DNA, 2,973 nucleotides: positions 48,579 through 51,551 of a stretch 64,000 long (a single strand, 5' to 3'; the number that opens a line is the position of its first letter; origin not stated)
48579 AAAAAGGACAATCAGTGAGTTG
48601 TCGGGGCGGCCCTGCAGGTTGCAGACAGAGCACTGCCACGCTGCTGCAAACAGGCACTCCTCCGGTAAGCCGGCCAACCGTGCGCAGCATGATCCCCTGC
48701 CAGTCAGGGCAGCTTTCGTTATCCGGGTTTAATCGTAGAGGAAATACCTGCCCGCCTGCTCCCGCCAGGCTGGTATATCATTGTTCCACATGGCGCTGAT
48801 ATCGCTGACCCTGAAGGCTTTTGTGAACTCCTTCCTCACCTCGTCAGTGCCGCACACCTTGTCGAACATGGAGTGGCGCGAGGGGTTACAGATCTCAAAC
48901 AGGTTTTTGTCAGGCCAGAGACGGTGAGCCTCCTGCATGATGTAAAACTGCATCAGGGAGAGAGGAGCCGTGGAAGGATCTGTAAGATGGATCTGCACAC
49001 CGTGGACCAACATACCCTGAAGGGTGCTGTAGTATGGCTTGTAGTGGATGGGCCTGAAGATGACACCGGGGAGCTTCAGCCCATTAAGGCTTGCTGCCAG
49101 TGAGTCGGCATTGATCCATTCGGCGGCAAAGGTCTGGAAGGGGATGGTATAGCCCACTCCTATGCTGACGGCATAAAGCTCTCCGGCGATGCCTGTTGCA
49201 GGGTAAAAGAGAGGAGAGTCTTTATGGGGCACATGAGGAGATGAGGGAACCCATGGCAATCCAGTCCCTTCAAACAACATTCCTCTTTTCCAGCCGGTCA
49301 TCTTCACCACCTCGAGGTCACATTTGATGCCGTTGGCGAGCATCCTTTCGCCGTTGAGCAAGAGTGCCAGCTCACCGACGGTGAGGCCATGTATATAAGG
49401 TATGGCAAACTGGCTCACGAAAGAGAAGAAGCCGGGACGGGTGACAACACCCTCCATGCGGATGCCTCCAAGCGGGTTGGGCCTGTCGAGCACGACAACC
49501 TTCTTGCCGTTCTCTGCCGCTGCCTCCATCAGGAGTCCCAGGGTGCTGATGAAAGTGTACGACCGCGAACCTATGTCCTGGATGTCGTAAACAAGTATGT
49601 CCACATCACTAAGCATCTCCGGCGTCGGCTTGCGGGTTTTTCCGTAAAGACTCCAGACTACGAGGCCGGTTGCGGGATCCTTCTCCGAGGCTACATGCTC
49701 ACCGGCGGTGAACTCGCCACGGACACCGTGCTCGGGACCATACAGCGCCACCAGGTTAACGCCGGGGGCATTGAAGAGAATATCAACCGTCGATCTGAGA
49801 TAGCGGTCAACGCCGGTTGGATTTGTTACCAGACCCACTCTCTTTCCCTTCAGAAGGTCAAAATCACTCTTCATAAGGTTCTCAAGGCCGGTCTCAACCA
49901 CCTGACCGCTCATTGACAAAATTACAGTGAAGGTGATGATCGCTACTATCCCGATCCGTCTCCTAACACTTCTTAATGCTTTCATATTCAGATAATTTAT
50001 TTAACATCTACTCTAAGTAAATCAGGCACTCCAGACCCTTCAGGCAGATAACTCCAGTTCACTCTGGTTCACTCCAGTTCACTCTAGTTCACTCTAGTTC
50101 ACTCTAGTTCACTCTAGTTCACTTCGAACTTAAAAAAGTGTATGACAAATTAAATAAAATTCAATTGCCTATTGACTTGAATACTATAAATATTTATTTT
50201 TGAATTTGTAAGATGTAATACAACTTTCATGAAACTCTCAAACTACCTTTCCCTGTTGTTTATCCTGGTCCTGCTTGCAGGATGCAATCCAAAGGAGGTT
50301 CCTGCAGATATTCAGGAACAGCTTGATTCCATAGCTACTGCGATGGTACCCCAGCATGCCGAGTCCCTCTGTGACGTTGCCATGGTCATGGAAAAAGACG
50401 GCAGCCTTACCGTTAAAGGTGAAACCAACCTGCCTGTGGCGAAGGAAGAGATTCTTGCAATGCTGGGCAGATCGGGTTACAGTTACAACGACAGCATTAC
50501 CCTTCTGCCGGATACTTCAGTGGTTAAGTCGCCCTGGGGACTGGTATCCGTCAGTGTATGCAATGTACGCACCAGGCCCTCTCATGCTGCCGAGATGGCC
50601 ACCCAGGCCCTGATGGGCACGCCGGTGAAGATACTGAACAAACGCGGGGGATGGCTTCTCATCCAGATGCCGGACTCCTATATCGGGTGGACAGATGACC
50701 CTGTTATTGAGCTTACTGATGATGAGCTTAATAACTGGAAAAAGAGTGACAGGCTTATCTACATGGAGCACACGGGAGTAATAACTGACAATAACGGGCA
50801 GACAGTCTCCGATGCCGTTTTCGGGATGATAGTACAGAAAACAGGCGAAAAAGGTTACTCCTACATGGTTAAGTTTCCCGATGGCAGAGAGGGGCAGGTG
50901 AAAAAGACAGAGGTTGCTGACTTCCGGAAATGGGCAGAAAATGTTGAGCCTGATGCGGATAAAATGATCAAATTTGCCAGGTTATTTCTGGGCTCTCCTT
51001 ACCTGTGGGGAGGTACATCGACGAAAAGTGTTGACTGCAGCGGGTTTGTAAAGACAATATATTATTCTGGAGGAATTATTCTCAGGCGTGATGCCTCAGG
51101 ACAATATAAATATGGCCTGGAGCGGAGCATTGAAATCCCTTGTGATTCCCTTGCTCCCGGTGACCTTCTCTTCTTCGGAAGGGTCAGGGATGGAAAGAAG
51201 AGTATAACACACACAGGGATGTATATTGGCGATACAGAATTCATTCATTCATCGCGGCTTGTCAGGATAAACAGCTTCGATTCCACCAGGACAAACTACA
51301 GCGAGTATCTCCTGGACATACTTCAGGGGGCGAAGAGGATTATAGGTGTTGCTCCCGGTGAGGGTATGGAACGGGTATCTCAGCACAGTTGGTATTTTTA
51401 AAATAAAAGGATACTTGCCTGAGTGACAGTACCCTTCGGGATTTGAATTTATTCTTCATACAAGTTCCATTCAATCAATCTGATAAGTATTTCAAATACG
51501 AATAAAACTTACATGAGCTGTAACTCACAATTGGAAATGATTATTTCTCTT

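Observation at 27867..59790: About 32 kb of peptidoglycan/MurNAc salvage genes tied to a SusC/SusD importer: a candidate peptidoglycan utilisation locus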

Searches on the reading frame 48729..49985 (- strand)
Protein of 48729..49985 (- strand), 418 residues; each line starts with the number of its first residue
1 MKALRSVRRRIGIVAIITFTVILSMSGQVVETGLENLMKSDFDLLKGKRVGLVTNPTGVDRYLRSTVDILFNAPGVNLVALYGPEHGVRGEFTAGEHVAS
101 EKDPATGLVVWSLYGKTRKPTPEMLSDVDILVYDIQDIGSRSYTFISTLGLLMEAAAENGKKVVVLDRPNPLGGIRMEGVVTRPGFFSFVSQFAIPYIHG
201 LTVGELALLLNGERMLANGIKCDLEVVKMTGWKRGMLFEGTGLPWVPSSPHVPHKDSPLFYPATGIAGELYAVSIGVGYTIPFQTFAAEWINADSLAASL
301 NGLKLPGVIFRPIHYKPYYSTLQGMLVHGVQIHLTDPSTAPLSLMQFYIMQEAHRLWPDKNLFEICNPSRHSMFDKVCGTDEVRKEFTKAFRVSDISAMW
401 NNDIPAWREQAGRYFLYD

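Call 4: search_protein_families(library=pfam, proteins=[window:48729-49985:-], max_evalue=0.001)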
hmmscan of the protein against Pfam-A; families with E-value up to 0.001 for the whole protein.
window:48729-49985:- (418 aa): 2 families
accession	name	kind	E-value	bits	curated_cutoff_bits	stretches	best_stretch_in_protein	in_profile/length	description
PF07075.17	NamZ_N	-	7.6e-82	274.1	26.9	1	50-255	1-202/203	Exo-beta-N-acetylmuramidase NamZ, N-terminal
PF20732.2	NamZ_C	-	3.2e-39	135.6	25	1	259-417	1-152/152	Exo-beta-N-acetylmuramidase NamZ, C-terminal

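Call 6: search_protein_families(library=ncbifam, proteins=[window:48729-49985:-], max_evalue=0.001)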
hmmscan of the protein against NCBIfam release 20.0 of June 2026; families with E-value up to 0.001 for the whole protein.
window:48729-49985:- (418 aa): 0 families

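Call 64: search_solved_structures(query=window:48729-49985:-, max_evalue=0.00001)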
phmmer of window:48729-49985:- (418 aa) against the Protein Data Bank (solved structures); distinct sequences matched with E-value up to 0.00001: 2.
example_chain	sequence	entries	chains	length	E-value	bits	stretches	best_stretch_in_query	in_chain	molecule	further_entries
4k05_A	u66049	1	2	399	2.6e-153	514.1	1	30-417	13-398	Conserved hypothetical exported protein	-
4jja_A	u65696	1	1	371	7.7e-53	183.2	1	38-417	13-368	hypothetical protein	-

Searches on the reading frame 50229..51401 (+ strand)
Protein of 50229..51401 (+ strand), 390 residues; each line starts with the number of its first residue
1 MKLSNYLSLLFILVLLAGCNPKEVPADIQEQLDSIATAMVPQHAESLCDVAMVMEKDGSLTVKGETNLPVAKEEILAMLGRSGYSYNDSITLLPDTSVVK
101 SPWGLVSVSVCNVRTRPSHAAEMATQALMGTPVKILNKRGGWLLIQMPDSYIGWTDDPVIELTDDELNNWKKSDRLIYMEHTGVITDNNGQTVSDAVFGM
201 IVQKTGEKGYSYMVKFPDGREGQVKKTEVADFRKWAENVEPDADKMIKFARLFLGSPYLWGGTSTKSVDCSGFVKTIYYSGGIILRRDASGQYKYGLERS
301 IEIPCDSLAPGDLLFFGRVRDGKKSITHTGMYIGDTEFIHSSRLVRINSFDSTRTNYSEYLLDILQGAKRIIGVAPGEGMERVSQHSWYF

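Call 4: search_protein_families(library=pfam, proteins=[window:50229-51401:+], max_evalue=0.001)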
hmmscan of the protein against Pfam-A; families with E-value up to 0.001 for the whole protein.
window:50229-51401:+ (390 aa): 3 families
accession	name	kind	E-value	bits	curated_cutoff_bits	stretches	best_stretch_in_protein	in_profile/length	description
PF00877.26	NLPC_P60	-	5.7e-22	78.1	23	1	255-351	1-92/105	NlpC/P60 family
PF18348.7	SH3_16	-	2.5e-13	50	25.8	1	113-154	1-43/49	Bacterial dipeptidyl-peptidase Sh3 domain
PF08239.17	SH3_3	-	5.1e-10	39.8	27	1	112-154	4-47/54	Bacterial SH3 domain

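Call 6: search_protein_families(library=ncbifam, proteins=[window:50229-51401:+], max_evalue=0.001)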
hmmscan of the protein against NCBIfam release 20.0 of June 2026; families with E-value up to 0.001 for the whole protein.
window:50229-51401:+ (390 aa): 8 families
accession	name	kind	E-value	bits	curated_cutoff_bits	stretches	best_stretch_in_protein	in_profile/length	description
NF040678.1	EntFM_CwpFM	equivalog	1.6e-13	50.4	720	1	237-351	306-416/430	enterotoxin EntFM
NF038345.1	wall_hydro_RipC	exception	4.1e-12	46.2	425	1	242-343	250-341/362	peptidoglycan hydrolase RipC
NF010495.0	PRK13914.1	equivalog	7.9e-12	44.9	647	1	238-340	361-455/481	invasion associated endopeptidase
NF008096.1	PRK10838.1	equivalog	7e-10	39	186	1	231-343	57-161/189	bifunctional murein DD-endopeptidase/murein LD-carboxypeptidase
NF033742.1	NlpC_p60_RipB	exception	1.1e-06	28.5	335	1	258-344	92-182/206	NlpC/P60 family peptidoglycan endopeptidase RipB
NF046048.1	NlpC_P60_DIP1281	equivalog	1.5e-06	27.4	517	1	269-339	499-560/587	DIP1281 family NlpC/P60 protein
NF033743.1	NlpC_inact_RipD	exception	3.5e-06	26.6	215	1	263-349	88-166/181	NlpC/P60 family peptidoglycan-binding protein RipD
NF033741.1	NlpC_p60_RipA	exception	8.1e-05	21.8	625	1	262-340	360-429/457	NlpC/P60 family peptidoglycan endopeptidase RipA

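Call 63: search_solved_structures(query=window:50229-51401:+, max_evalue=1e-8)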
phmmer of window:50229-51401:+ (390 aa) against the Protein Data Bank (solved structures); distinct sequences matched with E-value up to 1e-8: 17.
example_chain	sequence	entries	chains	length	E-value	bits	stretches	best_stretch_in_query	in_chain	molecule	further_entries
3pvq_A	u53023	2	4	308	2.4e-59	204.3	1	100-389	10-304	Dipeptidyl-peptidase VI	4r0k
3npf_A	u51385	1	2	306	8.8e-56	192.6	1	100-386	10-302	putative dipeptidyl-peptidase VI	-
3h41_A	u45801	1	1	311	3.8e-30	108.2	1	118-347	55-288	NLP/P60 family protein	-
7cfl_A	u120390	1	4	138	3e-16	62.4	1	242-351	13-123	Putative cell wall hydrolase phosphatase-associated protein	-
2hbw_A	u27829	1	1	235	1.1e-14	57.3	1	255-343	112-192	NLP/P60 protein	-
8i2f_B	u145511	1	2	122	1.7e-12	50.1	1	242-352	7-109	Probable peptidoglycan endopeptidase LytE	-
8i2d_A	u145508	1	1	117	2.2e-12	49.7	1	244-352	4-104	Probable peptidoglycan endopeptidase LytE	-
8i2e_B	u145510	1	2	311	1e-11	47.5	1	242-352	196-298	Probable peptidoglycan endopeptidase LytE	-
4xcm_A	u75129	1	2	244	2.6e-11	46.2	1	239-371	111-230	Cell wall-binding endopeptidase-related protein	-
6biq_A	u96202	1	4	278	2.6e-11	46.2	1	234-351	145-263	Clan CA, family C40, NlpC/P60 superfamily cysteine peptidase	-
2evr_A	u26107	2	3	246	4.6e-11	45.4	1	255-342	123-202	COG0791: Cell wall-associated hydrolases (invasion-associated proteins)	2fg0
4fdy_A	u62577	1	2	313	5.3e-11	45.2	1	250-372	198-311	Similar to lipoprotein, NLP/P60 family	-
8v3w_H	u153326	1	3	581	5.3e-11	45.2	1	234-353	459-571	Hub-Hydrolase (CD1368)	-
9ubf_A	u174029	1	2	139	8.4e-11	44.5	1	243-348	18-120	Cell wall hydrolase Tn916-like,CTn7-Orf16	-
4hpe_A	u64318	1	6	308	2.7e-10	42.8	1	243-345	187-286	Putative cell wall hydrolase Tn916-like,CTn1-Orf17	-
6bim_A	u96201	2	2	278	3.4e-10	42.5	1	234-343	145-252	Clan CA, family C40, NlpC/P60 superfamily cysteine peptidase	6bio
8er5_A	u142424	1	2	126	3.4e-09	39.2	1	250-342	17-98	NlpC/P60 domain-containing protein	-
